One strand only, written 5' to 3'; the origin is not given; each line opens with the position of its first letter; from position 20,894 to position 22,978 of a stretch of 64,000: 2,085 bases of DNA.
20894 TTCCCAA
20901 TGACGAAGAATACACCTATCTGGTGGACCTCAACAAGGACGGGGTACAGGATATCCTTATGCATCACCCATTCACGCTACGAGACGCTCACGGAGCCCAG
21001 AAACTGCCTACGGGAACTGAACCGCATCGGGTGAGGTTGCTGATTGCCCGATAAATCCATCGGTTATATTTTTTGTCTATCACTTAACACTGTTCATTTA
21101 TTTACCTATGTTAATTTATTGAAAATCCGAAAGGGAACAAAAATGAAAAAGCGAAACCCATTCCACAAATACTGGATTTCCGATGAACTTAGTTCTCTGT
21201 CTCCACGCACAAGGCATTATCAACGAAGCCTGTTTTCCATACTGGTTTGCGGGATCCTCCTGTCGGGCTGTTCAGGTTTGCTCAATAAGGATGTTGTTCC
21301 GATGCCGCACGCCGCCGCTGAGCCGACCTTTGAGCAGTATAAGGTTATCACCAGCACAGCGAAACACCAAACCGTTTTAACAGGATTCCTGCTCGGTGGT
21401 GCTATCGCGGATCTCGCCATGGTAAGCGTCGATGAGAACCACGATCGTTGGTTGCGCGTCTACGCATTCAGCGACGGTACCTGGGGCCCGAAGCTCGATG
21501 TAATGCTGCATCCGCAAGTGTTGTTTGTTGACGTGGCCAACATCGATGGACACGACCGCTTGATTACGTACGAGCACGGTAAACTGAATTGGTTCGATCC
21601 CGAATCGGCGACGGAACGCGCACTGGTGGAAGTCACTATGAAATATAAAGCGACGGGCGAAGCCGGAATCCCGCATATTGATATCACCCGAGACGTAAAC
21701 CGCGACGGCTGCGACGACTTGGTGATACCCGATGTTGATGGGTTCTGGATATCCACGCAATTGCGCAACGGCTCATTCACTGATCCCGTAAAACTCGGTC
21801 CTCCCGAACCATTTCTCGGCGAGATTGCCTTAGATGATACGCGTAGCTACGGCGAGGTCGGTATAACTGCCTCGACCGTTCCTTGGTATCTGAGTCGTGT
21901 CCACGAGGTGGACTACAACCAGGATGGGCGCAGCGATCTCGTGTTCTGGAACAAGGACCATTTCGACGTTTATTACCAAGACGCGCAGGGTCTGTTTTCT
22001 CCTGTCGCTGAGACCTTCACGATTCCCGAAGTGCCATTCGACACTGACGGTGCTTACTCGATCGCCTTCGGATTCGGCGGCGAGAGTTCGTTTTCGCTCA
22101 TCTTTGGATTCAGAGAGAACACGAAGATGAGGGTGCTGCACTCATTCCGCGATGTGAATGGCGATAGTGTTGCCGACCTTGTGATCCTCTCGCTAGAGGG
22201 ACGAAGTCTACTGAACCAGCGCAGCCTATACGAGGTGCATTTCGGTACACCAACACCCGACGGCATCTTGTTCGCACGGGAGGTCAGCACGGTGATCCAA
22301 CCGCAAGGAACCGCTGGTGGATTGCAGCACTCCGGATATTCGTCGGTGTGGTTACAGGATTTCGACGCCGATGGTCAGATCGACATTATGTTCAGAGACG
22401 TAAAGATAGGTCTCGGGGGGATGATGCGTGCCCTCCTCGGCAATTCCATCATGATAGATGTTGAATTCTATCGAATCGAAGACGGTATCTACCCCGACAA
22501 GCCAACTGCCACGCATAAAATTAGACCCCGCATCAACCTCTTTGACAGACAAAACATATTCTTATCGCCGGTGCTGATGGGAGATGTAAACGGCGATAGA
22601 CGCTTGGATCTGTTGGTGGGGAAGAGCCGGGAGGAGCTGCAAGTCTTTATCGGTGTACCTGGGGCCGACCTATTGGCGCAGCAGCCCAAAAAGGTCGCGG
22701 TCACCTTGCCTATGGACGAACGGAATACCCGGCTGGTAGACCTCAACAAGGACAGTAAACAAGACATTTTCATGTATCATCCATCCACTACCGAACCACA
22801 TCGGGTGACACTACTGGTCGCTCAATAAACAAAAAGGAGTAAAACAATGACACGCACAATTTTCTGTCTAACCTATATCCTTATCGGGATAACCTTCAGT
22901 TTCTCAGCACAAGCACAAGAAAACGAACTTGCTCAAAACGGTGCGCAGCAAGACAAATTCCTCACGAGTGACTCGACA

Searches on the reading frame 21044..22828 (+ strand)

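Call 15: search_protein_families(library=pfam, proteins=[window:21044-22828:+], max_evalue=0.001)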
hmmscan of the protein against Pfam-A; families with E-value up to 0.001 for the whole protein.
window:21044-22828:+ (594 aa): 2 families
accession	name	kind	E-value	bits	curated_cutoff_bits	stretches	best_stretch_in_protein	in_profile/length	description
PF13517.12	FG-GAP_3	-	7.7e-17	62.1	26.9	1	290-343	1-49/61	FG-GAP-like repeat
PF01839.29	FG-GAP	-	2.6e-11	43.6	22.1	0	511-528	6-23/37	FG-GAP repeat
